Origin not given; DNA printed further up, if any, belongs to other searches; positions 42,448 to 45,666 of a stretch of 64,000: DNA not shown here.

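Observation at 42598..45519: WecA/MraY-like membrane domain with all acidic catalytic motifs substituted, fused to DUF4012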

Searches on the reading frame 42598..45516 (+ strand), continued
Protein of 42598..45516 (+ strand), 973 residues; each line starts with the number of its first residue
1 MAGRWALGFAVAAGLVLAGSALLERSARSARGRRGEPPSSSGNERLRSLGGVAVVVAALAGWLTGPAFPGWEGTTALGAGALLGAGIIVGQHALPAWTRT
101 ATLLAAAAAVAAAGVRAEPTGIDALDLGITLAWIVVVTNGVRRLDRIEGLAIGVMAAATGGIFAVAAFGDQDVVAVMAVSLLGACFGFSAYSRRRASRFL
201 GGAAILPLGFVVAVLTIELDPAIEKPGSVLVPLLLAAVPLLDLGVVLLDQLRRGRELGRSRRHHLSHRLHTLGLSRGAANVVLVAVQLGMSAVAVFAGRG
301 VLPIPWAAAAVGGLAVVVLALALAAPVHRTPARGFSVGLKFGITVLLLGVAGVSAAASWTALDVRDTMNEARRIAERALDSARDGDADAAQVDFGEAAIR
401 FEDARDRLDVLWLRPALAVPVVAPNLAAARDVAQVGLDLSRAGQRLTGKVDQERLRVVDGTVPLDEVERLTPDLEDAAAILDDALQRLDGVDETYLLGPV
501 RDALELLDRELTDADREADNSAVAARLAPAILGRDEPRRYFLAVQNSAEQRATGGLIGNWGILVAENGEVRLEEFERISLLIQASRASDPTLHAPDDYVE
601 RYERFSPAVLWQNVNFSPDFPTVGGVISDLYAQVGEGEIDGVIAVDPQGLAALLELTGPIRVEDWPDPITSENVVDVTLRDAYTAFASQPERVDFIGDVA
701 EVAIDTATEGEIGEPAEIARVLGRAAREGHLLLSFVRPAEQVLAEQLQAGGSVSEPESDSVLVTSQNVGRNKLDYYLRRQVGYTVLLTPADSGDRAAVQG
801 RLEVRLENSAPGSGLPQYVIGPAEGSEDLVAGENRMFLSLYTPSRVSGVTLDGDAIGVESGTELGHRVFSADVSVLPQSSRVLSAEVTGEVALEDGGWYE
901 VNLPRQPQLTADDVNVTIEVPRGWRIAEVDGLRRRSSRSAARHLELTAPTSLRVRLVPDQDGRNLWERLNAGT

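Call 41: predict_structure(alignment_id=A3)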
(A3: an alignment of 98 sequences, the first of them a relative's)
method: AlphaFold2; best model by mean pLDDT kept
length: 973 residues; sequences in the alignment: 98
mean_pLDDT: 92.8   pTM: 0.81
mean pLDDT of the five models: 92.8, 92.1, 91.0, 90.7, 90.6
residues with pLDDT >= 90: 756; 70-90: 205; 50-70: 12; < 50: 0
segments of 3 or more residues with pLDDT < 50: none
pLDDT, mean of each block of 10 residues (from residue 1): 93 95 88 74 77 94 89 96 93 89 96 90 87 96 88 96 95 96 95 69 92 97 87 96 92 81 87 93 97 96 93 92 85 85 87 86 91 95 94 98 95 85 88 95 95 94 97 96 93 84 88 91 95 98 97 94 98 96 96 97 96 95 98 94 98 98 97 97 90 88 97 93 96 97 94 93 96 97 97 92 98 94 89 97 97 98 96 98 98 94 94 98 94 97 96 92 81 75
secondary structure, 60 per line:
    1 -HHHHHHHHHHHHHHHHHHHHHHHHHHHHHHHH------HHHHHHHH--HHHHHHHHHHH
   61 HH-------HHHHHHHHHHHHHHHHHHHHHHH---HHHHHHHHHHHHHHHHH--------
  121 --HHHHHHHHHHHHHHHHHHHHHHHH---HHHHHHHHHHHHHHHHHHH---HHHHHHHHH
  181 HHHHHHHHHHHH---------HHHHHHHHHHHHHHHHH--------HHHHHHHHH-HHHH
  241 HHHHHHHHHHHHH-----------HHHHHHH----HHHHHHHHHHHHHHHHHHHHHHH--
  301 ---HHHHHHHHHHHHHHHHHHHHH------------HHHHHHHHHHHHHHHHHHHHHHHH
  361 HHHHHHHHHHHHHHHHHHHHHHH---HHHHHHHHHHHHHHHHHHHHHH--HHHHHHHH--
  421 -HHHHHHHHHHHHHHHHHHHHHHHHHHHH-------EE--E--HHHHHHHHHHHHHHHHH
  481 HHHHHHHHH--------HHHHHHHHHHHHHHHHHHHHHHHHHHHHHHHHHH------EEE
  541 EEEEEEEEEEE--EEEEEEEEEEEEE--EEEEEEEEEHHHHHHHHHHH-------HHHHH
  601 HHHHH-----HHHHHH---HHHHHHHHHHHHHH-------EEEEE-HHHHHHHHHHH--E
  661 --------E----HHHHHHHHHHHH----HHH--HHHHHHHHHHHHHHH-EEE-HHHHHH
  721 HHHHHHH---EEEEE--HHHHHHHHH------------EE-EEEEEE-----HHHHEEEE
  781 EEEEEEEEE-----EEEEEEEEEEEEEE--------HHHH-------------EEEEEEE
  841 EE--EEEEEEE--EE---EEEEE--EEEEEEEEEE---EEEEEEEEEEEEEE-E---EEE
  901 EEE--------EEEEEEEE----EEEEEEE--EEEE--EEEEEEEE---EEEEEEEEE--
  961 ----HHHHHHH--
elements in order (helices of 4 or more, strands of 3 or more residues): H2-33 H40-47 H50-62 H70-92 H96-112 H123-146 H150-168 H172-192 H202-218 H227-235 H237-253 H265-271 H276-298 H304-324 H337-383 H387-408 H411-418 H422-449 H464-489 H498-531 E538-551 E554-566 E569-577 H578-588 H596-605 H611-616 H620-633 E641-645 H647-657 H674-685 H695-709 E711-713 H715-727 E731-735 H738-746 E762-767 H773-776 E777-789 E795-808 H817-820 E834-842 E845-851 E859-863 E866-875 E879-892 E898-903 E912-919 E924-930 E933-936 E939-946 E950-958 H965-971

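Call 45: fold_search(model_id=the predicted structure, library=pdb)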
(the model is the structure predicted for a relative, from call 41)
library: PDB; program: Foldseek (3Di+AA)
matches with E <= 10: 963; with E <= 0.001: 87
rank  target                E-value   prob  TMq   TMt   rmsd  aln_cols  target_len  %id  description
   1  4g2a                  7.4e-07  1.00  0.15  0.41   5.3       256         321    7  Crystal structure of a putative nutrient binding protein (lpg2210) from Legionella pneumophila subsp. pneumophila str. P (released 2012-08-29)
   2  8tlu_E                1.0e-05  1.00  0.26  0.68   4.4       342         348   16  E. coli MraY mutant-T23P (released 2024-05-01)
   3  8tlu_A                1.2e-05  1.00  0.25  0.67   4.4       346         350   16  E. coli MraY mutant-T23P (released 2024-05-01)
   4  5ckr                  1.7e-05  1.00  0.25  0.69   4.6       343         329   17  Crystal Structure of MraY in complex with Muraymycin D2 (released 2016-03-02)
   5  6oyz_B                2.8e-05  1.00  0.24  0.68   5.0       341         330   16  Crystal structure of MraY bound to capuramycin (released 2019-07-10)
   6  8g01_A                3.9e-05  1.00  0.26  0.65   4.9       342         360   17  YES Complex - E. coli MraY, Protein E ID21, E. coli SlyD (released 2023-07-26)
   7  5k1v_A                6.1e-05  1.00  0.11  0.12   8.6       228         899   11  Crystal structure of Endoplasmic Reticulum aminopeptidase 2 (ERAP2) in complex with a diaminobenzoic acid derivative l (released 2017-03-29)
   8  4jbs_B                1.1e-04  1.00  0.11  0.12   8.2       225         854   10  Crystal structure of the human Endoplasmic Reticulum Aminopeptidase 2 in complex with PHOSPHINIC PSEUDOTRIPEPTIDE inhi (released 2013-12-11)
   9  5mj6_A                1.1e-04  1.00  0.12  0.13   7.3       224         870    8  Ligand-induced conformational change of Insulin-regulated aminopeptidase: insights on catalytic mechanism and active s (released 2017-04-05)
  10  7pfs_B                1.1e-04  1.00  0.11  0.12   8.4       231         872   11  Crystal structure of ERAP2 aminopeptidase in complex with phosphinic pseudotripeptide ((1R)-1-Amino-3-phenylpropyl){2- (released 2022-01-26)
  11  5ab0_C                1.2e-04  1.00  0.11  0.12   7.6       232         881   11  Crystal structure of aminopeptidase ERAP2 with ligand (released 2015-09-30)
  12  3se6_B                1.3e-04  1.00  0.11  0.13   7.8       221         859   11  Crystal structure of the human Endoplasmic Reticulum Aminopeptidase 2 (released 2011-12-21)
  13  3se6_A                1.3e-04  1.00  0.11  0.12   8.1       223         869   10  Crystal structure of the human Endoplasmic Reticulum Aminopeptidase 2 (released 2011-12-21)
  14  5ab0_A                1.4e-04  1.00  0.11  0.11   8.7       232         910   10  Crystal structure of aminopeptidase ERAP2 with ligand (released 2015-09-30)
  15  6ryf_A                1.7e-04  1.00  0.11  0.12   7.7       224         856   10  High-resolution crystal structure of ERAP1 in complex with 15mer phosphinic peptide (released 2019-12-18)
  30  4j72_B                3.1e-04  1.00  0.23  0.71   5.3       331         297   15  Crystal Structure of polyprenyl-phosphate N-acetyl hexosamine 1-phosphate transferase (released 2013-09-11)
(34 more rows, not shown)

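Call 68: search_protein_families(library=pfam, proteins=[P0269, P0176, P0259, P0149, P0015, P0225, P0261, P0181, P0205, P0234], max_evalue=0.001)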
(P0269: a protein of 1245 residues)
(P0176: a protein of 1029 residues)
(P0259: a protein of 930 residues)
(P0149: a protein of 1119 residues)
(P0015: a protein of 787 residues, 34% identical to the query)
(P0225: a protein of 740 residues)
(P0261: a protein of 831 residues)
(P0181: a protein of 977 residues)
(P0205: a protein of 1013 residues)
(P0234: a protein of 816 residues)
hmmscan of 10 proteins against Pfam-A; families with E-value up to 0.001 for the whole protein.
P0269 (1245 aa): 7 families
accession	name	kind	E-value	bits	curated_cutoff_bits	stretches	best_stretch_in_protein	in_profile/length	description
PF13196.11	DUF4012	-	2.9e-37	128.8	28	1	832-979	1-144/144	Protein of unknown function (DUF4012)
PF01656.29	CbiA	-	1.6e-08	35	25.4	1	356-519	10-87/125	CobQ/CobB/MinD/ParA nucleotide binding domain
PF10609.15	ParA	-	8.7e-08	32.3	27.1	1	350-513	9-173/246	NUBPL iron-transfer P-loop NTPase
PF02706.20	Wzz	-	1.2e-07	32.3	25.5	1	23-104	5-84/91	Chain length determinant protein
PF13807.11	GNVR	-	3.1e-07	30.7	27.7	1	219-275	25-81/82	G-rich domain on putative tyrosine kinase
PF13614.12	AAA_31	-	2.7e-05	24.6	27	1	357-467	14-132/177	AAA domain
PF00142.24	Fer4_NifH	-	0.00082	19.4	25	0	356-383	11-38/271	4Fe-4S iron sulfur cluster binding proteins, NifH/frxC family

P0176 (1029 aa): 1 family
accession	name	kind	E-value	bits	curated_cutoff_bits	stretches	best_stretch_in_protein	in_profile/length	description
PF13196.11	DUF4012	-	4.5e-36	125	28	1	597-748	1-144/144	Protein of unknown function (DUF4012)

P0259 (930 aa): 1 family
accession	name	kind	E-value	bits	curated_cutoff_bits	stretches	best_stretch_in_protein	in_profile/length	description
PF13196.11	DUF4012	-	1e-34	120.6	28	1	452-600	1-144/144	Protein of unknown function (DUF4012)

P0149 (1119 aa): 2 families
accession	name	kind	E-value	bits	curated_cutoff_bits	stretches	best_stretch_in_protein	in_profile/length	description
PF13196.11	DUF4012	-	5.6e-34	118.2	28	1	535-684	1-144/144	Protein of unknown function (DUF4012)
PF00953.26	Glycos_transf_4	-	1.4e-28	100.3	27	1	75-218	4-158/160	Glycosyl transferase family 4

P0015 (787 aa): 1 family
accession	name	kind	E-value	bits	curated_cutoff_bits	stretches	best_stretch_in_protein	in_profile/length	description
PF13196.11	DUF4012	-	5.7e-30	105.1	28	1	371-519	1-144/144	Protein of unknown function (DUF4012)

P0225 (740 aa): 1 family
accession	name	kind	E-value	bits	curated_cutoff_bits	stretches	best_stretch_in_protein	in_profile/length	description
PF13196.11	DUF4012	-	3e-36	125.5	28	1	328-476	1-144/144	Protein of unknown function (DUF4012)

P0261 (831 aa): 1 family
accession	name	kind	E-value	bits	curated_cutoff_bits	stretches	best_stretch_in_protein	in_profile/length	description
PF13196.11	DUF4012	-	4.4e-31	108.8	28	1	408-557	1-144/144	Protein of unknown function (DUF4012)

P0181 (977 aa): 1 family
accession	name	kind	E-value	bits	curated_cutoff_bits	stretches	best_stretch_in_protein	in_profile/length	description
PF13196.11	DUF4012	-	8.5e-31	107.8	28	1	545-690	1-142/144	Protein of unknown function (DUF4012)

P0205 (1013 aa): 1 family
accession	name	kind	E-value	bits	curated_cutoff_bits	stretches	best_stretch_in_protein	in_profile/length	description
PF13196.11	DUF4012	-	2.6e-37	128.9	28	1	579-730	1-144/144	Protein of unknown function (DUF4012)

P0234 (816 aa): 1 family
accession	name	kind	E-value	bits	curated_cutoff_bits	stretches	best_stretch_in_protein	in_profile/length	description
PF13196.11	DUF4012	-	2.5e-31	109.6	28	1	371-519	1-144/144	Protein of unknown function (DUF4012)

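Call 71: find_related_loci(query=A1, collection=genome_contigs, flank=3000)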
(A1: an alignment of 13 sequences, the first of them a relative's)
Query A1 (973 aa) in genome_contigs; peptide patterns used: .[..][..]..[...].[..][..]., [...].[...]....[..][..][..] (x = any residue, [..] = any of these).
438 stretches matched a pattern; 408 encode a relative of the query (tblastn E <= 1e-3); the best 80 are kept; 80 distinct loci.
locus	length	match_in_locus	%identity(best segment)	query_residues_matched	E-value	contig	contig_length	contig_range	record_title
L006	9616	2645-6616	50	3-973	0e+0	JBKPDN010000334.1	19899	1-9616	MAG: Actinomycetota bacterium isolate GB_EKS_MAG_00023 GB_EKS_000001540564, whole genome shotgun sequence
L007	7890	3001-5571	48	114-972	0e+0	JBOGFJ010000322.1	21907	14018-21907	MAG: Acidimicrobiia bacterium isolate M3-S_metawrap_bin.29 k127_457744, whole genome shotgun sequence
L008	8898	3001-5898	41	4-972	0e+0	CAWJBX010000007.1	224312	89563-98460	MAG: uncultured Actinomycetes bacterium isolate MFD06714.bin.2.2 genome assembly, contig: contig_17621, whole genome sho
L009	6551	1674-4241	45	116-972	0e+0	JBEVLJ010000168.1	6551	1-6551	MAG: Acidimicrobiia bacterium isolate T4R2UO.27.metabat2 T4R2UO.27.metabat2_k133_4939355, whole genome shotgun sequence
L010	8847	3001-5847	44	1-956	0e+0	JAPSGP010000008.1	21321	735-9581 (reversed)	MAG: Acidimicrobiia bacterium isolate BS_bin.037 NODE_139_length_21321_cov_2.312919, whole genome shotgun sequence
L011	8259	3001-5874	45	1-960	0e+0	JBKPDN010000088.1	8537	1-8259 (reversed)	MAG: Actinomycetota bacterium isolate GB_EKS_MAG_00023 GB_EKS_000000442170, whole genome shotgun sequence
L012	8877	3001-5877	40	5-970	0e+0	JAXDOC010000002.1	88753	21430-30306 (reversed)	MAG: Actinomycetota bacterium isolate BP_68 scaffold_2028523, whole genome shotgun sequence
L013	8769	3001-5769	43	79-973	0e+0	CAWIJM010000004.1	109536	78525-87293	MAG: uncultured Actinomycetes bacterium isolate MFD04944.bin.2.40 genome assembly, contig: contig_21119, whole genome sh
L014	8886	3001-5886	42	5-972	0e+0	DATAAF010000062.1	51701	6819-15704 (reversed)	MAG TPA_asm: Acidimicrobiales bacterium isolate SMAG_U6665 k141_3401569, whole genome shotgun sequence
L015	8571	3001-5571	45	116-970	0e+0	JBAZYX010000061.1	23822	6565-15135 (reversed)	MAG: Acidimicrobiia bacterium isolate SO_2017_GW1_92 NODE_8501_length_23822_cov_1.501245_OW334_2017, whole genome shotgu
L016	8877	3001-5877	40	5-970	0e+0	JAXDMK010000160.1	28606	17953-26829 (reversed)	MAG: Actinomycetota bacterium isolate BP_64 scaffold_2014326, whole genome shotgun sequence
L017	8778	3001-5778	42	46-973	0e+0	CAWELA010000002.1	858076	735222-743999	MAG: uncultured Acidimicrobiia bacterium isolate MFD05684.bin.2.108 genome assembly, contig: contig_31382, whole genome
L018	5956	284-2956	42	76-972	1e-179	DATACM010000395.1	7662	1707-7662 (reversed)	MAG TPA_asm: Acidimicrobiales bacterium isolate SMAG_U6724 k141_909082, whole genome shotgun sequence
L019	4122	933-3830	43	4-973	0e+0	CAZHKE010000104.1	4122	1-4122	MAG TPA_asm: uncultured Bifidobacteriaceae bacterium isolate SRP214966_co6_51 genome assembly, contig: NODE_19234_length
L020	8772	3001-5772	39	25-956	2e-167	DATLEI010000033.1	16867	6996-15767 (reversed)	MAG TPA_asm: Acidimicrobiales bacterium isolate SMAG_U14372 k141_3104021, whole genome shotgun sequence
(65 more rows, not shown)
